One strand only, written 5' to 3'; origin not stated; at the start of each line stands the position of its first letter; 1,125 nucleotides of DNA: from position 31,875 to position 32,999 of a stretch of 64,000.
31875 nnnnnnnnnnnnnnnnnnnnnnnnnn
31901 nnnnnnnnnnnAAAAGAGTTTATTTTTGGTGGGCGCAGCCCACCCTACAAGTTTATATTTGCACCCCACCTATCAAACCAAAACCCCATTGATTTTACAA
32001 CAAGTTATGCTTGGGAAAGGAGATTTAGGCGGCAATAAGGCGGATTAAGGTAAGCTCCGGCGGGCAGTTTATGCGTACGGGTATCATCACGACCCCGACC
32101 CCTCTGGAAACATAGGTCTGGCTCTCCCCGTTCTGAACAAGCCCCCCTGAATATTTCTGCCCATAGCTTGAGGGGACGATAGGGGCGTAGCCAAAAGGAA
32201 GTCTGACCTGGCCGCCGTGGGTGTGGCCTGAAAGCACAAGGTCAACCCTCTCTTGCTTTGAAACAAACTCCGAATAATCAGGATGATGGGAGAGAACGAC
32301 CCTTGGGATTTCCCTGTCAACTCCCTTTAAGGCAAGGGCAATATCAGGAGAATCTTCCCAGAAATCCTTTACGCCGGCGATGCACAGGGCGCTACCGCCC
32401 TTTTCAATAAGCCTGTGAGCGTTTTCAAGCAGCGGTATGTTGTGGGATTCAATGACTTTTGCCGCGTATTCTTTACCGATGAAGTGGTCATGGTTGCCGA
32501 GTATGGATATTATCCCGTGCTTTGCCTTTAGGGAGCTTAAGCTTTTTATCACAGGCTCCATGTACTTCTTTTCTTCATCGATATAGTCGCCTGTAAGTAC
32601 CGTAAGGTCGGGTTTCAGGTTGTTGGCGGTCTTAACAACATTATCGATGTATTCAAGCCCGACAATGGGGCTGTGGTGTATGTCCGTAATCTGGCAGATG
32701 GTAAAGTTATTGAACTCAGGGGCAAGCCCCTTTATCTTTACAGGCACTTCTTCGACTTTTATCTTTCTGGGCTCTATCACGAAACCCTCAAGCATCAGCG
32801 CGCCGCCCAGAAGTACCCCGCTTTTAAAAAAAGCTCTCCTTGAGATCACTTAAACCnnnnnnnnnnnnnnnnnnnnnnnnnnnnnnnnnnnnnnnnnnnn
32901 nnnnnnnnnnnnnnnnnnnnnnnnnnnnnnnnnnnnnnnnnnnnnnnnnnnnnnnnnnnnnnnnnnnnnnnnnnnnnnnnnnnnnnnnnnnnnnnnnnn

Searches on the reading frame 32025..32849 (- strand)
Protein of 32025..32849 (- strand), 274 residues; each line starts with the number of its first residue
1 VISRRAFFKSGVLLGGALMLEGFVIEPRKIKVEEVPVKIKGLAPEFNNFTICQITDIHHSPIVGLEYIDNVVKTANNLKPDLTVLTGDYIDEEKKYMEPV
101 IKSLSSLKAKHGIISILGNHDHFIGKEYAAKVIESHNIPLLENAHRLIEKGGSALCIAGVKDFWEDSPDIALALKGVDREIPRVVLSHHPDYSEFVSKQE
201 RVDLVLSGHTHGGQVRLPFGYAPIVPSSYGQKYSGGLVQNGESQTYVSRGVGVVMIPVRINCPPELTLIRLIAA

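Call 60: search_protein_families(library=pfam, proteins=[window:32025-32849:-], max_evalue=0.0001)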
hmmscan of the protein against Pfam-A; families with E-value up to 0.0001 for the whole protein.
window:32025-32849:- (274 aa): 2 families
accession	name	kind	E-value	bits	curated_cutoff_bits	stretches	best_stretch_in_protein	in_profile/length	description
PF00149.33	Metallophos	-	4.5e-16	60.3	21.5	1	50-212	2-190/191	Calcineurin-like phosphoesterase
PF12850.12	Metallophos_2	-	5.9e-05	23.6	27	0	51-215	3-121/154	Calcineurin-like phosphoesterase superfamily domain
